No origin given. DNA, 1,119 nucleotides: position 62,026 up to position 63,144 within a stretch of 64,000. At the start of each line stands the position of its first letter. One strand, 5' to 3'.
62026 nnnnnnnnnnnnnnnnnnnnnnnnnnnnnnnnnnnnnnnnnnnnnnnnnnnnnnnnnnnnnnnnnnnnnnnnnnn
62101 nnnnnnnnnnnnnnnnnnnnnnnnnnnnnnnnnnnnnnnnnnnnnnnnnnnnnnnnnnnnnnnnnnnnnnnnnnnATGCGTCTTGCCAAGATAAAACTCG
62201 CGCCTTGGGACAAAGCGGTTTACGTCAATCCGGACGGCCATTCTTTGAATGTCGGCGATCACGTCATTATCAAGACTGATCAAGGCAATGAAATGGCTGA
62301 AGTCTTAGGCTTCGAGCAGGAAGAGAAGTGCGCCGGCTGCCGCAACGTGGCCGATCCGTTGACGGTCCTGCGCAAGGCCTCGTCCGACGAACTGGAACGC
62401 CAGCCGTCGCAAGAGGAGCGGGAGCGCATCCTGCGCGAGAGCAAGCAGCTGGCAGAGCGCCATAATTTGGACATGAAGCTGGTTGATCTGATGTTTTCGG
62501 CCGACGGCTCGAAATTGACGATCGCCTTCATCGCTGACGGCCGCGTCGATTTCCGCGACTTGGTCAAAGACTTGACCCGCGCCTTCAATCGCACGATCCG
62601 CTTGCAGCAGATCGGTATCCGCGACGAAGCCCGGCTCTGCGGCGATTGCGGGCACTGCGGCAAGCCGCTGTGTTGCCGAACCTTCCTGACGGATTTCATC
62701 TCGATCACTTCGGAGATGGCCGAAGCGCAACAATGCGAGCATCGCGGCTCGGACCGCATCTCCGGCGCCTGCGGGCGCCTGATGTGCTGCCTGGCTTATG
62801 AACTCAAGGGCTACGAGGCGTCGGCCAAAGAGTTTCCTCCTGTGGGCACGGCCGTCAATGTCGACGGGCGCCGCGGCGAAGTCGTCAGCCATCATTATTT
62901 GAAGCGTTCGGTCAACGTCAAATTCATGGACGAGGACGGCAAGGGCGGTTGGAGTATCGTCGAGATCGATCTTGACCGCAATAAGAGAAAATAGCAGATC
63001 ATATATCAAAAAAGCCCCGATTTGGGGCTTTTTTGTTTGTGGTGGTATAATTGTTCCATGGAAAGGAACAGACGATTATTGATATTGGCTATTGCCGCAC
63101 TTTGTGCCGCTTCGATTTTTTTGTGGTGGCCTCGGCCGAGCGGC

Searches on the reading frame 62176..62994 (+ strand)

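Call 77: search_protein_families(library=pfam, max_evalue=0.00001, proteins=[window:62176-62994:+])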
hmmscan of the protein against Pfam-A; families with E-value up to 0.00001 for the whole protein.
window:62176-62994:+ (272 aa): 1 family
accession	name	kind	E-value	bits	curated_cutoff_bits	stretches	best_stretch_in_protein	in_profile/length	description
PF04468.17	PSP1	-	7.4e-23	81.1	27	1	63-146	2-86/86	PSP1 C-terminal conserved region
